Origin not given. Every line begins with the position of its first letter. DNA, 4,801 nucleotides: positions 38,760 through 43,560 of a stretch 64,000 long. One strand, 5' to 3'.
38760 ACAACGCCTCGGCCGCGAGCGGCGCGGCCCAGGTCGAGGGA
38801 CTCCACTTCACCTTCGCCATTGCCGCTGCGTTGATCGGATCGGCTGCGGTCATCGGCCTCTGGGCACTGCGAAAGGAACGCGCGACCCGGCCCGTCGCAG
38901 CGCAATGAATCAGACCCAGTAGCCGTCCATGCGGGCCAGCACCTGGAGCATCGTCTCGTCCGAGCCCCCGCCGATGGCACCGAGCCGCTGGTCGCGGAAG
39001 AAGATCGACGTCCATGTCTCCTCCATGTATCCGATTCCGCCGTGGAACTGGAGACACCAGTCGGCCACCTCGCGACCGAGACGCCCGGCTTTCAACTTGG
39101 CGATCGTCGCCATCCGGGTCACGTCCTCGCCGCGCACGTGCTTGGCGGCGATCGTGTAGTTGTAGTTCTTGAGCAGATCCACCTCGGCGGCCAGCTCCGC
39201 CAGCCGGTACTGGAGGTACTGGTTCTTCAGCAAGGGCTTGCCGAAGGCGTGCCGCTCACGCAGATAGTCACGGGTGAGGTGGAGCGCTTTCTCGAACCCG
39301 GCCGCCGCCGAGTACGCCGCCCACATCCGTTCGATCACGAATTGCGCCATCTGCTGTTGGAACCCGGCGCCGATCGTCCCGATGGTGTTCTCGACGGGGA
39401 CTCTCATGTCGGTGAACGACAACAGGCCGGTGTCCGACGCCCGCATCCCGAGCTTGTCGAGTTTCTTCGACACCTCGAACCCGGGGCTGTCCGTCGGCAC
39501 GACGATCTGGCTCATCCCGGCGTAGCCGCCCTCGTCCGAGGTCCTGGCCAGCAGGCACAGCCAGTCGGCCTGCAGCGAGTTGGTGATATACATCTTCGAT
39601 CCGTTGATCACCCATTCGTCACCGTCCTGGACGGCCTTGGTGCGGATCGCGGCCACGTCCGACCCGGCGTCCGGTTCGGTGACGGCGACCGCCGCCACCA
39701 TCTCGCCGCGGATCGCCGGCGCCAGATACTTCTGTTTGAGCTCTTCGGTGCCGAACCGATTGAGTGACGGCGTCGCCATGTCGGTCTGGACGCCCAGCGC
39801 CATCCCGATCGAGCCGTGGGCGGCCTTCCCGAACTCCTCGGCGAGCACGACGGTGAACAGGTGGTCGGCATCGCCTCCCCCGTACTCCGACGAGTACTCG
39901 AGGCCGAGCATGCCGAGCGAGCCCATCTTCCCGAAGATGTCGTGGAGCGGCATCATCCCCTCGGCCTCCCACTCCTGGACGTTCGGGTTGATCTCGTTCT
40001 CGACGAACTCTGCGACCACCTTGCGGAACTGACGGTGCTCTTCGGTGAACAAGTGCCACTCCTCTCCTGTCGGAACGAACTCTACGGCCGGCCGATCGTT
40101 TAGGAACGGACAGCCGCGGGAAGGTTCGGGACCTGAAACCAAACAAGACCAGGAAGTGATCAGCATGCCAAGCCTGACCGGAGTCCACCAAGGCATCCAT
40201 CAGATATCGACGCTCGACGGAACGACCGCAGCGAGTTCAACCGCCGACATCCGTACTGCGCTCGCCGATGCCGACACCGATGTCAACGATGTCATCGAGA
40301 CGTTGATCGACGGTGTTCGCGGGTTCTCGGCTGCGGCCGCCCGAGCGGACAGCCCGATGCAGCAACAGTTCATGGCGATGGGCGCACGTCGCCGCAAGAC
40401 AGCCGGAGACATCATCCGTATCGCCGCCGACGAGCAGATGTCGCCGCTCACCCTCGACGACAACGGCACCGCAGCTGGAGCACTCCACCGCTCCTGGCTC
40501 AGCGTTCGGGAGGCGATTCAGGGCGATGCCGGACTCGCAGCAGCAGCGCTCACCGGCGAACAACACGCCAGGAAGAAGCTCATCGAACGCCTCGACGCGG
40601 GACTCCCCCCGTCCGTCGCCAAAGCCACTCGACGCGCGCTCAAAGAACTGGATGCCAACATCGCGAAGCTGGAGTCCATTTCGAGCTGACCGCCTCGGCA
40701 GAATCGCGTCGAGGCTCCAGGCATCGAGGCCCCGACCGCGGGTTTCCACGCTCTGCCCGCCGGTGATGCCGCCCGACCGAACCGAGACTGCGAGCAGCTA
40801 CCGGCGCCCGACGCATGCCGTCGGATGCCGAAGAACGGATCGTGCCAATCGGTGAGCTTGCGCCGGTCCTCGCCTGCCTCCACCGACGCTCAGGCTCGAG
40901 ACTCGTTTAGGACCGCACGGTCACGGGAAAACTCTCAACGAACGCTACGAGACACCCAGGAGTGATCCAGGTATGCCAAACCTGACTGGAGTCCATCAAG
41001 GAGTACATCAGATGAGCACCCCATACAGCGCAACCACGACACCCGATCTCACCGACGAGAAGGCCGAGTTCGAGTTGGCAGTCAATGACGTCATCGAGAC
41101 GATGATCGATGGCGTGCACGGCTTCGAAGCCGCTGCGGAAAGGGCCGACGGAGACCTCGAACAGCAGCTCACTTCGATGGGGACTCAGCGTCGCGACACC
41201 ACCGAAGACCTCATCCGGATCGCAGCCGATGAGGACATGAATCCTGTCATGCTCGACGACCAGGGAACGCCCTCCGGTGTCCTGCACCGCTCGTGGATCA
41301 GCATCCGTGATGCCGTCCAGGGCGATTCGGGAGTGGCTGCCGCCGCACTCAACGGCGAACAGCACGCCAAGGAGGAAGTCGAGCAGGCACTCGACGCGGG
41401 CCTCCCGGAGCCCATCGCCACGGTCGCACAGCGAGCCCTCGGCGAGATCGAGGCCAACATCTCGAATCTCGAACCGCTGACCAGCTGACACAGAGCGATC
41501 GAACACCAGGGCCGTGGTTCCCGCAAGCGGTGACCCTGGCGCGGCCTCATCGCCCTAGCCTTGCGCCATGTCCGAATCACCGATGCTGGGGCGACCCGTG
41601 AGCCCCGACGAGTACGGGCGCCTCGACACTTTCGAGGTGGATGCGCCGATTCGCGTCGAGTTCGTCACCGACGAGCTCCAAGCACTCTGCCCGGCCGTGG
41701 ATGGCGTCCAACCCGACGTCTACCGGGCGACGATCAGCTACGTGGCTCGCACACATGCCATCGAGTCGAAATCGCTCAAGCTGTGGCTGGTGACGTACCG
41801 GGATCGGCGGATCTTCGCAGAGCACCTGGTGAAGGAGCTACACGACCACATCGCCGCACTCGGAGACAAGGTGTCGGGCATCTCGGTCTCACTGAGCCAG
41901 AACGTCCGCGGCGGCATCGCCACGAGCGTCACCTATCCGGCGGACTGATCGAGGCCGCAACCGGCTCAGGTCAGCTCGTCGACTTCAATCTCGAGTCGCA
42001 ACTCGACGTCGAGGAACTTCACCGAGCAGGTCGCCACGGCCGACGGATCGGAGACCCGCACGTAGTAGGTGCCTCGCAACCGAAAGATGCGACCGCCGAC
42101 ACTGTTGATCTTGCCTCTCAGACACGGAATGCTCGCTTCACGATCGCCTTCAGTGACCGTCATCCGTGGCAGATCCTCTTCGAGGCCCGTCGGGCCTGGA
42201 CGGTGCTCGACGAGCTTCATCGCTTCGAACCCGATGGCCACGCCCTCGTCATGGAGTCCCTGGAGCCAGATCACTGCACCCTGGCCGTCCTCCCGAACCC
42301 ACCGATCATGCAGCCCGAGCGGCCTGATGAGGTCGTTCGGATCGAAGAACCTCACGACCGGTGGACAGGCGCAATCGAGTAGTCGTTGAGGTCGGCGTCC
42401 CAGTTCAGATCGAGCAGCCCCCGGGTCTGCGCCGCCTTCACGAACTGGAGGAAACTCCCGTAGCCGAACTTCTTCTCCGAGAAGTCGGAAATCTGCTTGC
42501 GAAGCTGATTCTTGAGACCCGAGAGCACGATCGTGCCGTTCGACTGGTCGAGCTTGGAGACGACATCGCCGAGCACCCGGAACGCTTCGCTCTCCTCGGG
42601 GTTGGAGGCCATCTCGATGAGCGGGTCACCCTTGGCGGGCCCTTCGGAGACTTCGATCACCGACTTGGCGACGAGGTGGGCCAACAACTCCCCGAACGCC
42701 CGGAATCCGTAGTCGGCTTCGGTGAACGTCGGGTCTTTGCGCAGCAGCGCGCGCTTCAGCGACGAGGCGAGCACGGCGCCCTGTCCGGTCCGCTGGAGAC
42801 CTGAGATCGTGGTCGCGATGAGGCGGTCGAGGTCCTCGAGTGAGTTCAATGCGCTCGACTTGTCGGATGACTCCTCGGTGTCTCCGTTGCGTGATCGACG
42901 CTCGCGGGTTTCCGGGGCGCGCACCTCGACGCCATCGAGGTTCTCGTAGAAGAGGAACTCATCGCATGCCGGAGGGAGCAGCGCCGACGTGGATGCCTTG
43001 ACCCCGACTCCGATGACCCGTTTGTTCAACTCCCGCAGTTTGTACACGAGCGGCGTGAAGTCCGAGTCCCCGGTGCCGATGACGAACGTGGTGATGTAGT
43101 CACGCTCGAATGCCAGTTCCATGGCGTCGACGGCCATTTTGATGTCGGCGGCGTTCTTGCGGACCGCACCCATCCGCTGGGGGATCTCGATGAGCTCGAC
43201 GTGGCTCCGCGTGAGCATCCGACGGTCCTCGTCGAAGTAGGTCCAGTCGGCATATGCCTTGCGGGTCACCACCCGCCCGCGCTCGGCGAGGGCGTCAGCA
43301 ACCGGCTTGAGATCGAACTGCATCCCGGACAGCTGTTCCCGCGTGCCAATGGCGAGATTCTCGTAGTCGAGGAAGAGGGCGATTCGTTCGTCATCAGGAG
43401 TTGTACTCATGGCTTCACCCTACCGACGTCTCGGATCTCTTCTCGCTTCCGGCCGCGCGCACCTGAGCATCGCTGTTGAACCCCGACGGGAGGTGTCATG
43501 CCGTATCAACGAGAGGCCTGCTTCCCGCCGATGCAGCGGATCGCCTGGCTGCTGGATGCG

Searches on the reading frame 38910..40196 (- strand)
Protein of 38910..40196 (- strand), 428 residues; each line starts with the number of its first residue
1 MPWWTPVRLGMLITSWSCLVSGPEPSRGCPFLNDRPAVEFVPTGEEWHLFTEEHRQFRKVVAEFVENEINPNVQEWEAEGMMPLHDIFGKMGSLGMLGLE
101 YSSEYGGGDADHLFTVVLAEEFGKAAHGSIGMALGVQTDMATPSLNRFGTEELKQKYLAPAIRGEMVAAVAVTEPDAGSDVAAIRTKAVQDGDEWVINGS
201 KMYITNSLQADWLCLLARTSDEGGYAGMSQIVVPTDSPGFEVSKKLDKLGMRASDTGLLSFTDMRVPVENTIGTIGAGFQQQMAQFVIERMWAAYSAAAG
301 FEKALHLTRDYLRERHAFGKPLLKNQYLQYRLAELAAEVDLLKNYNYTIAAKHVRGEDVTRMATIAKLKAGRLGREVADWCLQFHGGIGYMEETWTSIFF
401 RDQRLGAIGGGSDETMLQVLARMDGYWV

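Call 58: search_protein_families(library=pfam, proteins=[window:38910-40196:-], max_evalue=0.001)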
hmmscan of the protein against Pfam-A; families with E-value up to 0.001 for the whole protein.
window:38910-40196:- (428 aa): 4 families
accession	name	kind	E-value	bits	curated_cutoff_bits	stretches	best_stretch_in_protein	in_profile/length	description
PF00441.29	Acyl-CoA_dh_1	-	2.5e-33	115.8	22.4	1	276-422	1-147/150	Acyl-CoA dehydrogenase, C-terminal domain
PF02771.21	Acyl-CoA_dh_N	-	3e-32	111.8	22.9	1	51-165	1-113/113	Acyl-CoA dehydrogenase, N-terminal domain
PF02770.24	Acyl-CoA_dh_M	-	2.1e-25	89.1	33.3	1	169-264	1-97/97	Acyl-CoA dehydrogenase, middle domain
PF08028.16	Acyl-CoA_dh_2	-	2.3e-06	28.4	22.7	1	303-403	13-123/134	Acyl-CoA dehydrogenase, C-terminal domain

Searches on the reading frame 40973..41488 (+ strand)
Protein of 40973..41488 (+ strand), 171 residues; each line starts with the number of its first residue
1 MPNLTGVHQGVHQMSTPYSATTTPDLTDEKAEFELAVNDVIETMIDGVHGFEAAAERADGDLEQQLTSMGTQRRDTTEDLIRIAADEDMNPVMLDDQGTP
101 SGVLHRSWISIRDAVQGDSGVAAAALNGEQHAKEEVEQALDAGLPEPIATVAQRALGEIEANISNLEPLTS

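Call 29: search_protein_families(library=pfam, proteins=[window:40973-41488:+], max_evalue=0.01)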
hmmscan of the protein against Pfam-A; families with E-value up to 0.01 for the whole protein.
window:40973-41488:+ (171 aa): 1 family
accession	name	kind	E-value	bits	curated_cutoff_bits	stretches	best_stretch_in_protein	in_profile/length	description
PF09537.16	DUF2383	-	2.6e-15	57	30.8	1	36-141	5-110/111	Domain of unknown function (DUF2383)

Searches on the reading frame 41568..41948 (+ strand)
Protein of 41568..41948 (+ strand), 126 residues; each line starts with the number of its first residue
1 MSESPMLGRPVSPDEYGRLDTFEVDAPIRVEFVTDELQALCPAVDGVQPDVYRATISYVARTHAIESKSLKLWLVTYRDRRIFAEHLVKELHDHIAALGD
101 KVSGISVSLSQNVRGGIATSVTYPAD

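Call 29: search_protein_families(library=pfam, proteins=[window:41568-41948:+], max_evalue=0.01)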
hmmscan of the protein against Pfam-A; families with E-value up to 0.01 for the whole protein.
window:41568-41948:+ (126 aa): 1 family
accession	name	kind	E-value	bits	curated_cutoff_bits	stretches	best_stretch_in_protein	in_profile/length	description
PF14489.11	QueF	-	1.9e-13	50.9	27.3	1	49-123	1-74/81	QueF-like protein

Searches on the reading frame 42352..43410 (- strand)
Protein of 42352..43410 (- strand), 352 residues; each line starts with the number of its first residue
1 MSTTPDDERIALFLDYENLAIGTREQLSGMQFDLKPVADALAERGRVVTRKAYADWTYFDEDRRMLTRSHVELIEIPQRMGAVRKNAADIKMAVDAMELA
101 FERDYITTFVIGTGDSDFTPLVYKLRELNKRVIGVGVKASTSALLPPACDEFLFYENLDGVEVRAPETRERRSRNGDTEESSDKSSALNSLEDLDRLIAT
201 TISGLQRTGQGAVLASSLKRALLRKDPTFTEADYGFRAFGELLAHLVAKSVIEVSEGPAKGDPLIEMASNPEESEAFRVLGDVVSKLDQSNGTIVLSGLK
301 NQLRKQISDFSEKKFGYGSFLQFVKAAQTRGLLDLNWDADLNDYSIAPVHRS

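Call 29: search_protein_families(library=pfam, proteins=[window:42352-43410:-], max_evalue=0.01)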
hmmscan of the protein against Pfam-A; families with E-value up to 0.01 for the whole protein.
window:42352-43410:- (352 aa): 2 families
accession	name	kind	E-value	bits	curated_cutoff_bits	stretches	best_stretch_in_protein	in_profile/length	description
PF01936.24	NYN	-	1.6e-32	113.5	24.2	1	9-155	1-144/145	NYN domain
PF12872.13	OST-HTH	-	1e-10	41.7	23.8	1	282-326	11-54/71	OST-HTH/LOTUS domain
